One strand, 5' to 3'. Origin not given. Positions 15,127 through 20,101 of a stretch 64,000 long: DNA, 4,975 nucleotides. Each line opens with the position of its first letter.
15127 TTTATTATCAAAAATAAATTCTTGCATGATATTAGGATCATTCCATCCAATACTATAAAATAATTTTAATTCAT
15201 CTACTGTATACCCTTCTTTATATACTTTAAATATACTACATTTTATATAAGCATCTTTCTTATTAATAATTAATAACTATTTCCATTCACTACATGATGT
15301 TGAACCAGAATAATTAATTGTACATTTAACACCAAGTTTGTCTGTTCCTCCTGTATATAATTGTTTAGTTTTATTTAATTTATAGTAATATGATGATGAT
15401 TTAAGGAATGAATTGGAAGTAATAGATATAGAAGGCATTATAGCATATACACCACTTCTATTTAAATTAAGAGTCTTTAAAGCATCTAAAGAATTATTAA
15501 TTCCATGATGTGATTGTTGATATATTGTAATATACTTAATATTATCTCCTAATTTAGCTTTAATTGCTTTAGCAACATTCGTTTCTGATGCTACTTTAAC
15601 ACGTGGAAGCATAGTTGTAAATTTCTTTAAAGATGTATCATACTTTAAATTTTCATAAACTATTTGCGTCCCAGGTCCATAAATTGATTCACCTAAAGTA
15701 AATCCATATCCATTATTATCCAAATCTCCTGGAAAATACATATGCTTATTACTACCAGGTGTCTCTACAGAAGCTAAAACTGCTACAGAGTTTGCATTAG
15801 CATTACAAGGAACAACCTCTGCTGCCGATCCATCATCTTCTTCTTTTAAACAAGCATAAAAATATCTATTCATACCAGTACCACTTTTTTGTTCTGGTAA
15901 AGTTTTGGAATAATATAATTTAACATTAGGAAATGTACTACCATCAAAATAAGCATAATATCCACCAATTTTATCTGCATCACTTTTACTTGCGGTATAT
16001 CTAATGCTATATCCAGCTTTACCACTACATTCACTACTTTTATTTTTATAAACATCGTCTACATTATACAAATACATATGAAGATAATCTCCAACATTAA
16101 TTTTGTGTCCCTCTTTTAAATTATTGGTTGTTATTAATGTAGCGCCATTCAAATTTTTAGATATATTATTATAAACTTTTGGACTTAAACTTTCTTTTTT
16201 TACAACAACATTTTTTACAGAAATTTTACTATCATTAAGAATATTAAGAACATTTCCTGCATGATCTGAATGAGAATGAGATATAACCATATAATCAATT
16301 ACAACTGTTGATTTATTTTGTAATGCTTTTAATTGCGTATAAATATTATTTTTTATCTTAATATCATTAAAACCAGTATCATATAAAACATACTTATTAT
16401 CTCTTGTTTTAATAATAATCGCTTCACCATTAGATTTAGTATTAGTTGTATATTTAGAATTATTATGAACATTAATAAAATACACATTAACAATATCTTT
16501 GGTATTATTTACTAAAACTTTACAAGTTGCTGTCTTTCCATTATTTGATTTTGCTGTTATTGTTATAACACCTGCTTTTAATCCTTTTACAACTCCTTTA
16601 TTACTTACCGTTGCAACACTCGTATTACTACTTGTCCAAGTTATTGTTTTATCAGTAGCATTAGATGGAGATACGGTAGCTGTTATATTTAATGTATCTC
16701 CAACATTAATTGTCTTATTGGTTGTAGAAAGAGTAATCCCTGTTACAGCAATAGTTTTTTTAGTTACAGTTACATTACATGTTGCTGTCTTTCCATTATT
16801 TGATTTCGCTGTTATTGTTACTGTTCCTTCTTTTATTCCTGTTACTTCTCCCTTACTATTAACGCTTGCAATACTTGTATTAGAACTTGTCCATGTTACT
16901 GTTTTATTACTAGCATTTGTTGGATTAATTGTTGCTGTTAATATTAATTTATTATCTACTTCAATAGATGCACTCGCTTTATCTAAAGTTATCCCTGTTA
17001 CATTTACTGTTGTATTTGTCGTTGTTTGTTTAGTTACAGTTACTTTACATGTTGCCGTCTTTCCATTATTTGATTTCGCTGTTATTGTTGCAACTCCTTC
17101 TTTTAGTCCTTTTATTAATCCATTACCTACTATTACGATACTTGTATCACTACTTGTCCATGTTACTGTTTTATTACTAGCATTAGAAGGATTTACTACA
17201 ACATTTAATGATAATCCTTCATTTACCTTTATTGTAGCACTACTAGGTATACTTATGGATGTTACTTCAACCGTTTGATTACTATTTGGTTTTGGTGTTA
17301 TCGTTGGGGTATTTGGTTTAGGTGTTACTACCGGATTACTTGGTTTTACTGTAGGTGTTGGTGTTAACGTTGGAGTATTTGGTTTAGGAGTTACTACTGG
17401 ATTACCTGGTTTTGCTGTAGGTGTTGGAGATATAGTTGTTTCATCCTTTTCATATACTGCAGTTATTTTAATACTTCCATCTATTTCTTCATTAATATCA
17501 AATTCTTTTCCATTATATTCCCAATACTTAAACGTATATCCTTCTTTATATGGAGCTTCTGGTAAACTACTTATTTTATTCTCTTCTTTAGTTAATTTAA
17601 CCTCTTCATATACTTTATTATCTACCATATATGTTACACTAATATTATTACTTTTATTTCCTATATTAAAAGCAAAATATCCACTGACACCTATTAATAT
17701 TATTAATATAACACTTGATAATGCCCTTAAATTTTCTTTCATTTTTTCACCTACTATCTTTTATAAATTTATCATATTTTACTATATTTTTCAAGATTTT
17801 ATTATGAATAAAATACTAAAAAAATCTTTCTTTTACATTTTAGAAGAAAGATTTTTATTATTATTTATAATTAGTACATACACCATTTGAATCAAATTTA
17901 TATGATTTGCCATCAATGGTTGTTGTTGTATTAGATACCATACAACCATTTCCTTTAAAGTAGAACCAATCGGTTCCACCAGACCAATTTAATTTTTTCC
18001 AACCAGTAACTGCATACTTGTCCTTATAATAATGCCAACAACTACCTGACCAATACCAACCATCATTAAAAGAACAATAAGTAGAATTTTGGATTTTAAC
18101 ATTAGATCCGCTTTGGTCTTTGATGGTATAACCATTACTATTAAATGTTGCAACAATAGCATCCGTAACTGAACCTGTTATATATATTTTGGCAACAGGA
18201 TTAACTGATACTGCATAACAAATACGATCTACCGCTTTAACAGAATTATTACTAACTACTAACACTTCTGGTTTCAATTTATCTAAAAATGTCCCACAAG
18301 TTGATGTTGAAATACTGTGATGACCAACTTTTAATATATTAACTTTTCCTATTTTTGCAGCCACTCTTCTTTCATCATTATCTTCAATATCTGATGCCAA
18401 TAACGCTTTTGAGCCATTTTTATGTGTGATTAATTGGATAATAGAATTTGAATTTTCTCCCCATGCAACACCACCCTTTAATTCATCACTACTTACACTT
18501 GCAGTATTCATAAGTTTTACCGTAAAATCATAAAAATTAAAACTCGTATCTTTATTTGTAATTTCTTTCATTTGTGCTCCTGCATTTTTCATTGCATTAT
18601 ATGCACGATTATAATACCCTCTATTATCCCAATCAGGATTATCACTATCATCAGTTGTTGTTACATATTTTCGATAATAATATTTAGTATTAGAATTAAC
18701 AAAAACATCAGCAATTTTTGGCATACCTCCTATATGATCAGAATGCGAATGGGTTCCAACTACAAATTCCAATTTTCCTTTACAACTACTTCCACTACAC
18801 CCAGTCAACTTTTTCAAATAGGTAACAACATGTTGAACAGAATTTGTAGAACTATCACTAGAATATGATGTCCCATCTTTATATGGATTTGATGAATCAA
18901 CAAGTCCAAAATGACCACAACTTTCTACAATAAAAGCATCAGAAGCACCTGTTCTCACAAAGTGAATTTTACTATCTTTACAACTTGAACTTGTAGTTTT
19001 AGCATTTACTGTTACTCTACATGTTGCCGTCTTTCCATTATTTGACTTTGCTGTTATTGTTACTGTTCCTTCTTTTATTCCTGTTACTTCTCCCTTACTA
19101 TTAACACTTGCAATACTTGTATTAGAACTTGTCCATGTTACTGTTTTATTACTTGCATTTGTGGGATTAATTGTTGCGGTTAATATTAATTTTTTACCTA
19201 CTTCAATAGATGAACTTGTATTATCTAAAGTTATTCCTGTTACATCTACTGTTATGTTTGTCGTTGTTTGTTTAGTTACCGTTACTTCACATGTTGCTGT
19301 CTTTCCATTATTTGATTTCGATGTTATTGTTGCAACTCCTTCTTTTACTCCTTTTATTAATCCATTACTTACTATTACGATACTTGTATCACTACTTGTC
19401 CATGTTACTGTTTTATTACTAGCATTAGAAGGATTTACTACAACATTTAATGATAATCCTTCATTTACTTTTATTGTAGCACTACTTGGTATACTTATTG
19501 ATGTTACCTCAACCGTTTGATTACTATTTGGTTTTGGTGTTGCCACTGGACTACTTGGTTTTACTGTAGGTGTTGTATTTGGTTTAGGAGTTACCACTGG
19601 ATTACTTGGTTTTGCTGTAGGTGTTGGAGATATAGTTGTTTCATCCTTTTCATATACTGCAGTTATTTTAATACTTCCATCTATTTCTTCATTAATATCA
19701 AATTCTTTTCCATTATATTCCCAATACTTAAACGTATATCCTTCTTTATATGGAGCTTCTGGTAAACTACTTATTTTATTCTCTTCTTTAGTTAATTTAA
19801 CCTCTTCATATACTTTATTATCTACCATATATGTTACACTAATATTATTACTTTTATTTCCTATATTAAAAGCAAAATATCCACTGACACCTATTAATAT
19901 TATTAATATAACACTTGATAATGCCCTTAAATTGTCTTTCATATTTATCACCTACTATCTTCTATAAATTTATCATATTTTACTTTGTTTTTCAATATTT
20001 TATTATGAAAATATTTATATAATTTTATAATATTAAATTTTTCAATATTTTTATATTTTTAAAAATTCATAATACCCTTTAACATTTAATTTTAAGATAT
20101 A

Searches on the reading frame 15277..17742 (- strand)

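Call 7: search_protein_families(library=pfam, proteins=[window:15277-17742:-])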
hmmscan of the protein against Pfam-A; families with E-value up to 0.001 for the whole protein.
window:15277-17742:- (821 aa): 5 families
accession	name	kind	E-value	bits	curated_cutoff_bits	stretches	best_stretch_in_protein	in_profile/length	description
PF02368.24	Big_2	-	5.5e-47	158.1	22.8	3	248-324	2-79/79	Bacterial Ig-like domain (group 2)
PF00753.33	Lactamase_B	-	7.4e-07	29.7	22.7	1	441-528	8-90/196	Metallo-beta-lactamase superfamily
PF21764.3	Invasin_D4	-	8.9e-05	23.4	27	0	175-210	22-57/88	Invasin, domain 4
PF09479.16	Flg_new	-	0.00017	22.1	27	1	36-93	3-62/65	Listeria-Bacteroides repeat domain (List_Bact_rpt)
PF12706.13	Lactamase_B_2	-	0.00056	20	27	0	452-552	3-100/200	Beta-lactamase superfamily domain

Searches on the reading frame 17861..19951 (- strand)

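Call 7: search_protein_families(library=pfam, proteins=[window:17861-19951:-])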
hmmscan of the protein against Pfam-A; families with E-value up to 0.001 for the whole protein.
window:17861-19951:- (696 aa): 5 families
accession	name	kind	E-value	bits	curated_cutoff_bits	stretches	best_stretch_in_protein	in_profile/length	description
PF02368.24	Big_2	-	5e-29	100.5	22.8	2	236-312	1-78/79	Bacterial Ig-like domain (group 2)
PF22359.2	Big-like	-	4.9e-09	36.7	27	0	270-317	2-48/48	Bacterial Ig-like domain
PF21764.3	Invasin_D4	-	2.1e-06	28.6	27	0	164-202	22-60/88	Invasin, domain 4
PF09479.16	Flg_new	-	0.00014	22.4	27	1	39-96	3-62/65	Listeria-Bacteroides repeat domain (List_Bact_rpt)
PF12706.13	Lactamase_B_2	-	0.00078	19.5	27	0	393-475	30-100/200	Beta-lactamase superfamily domain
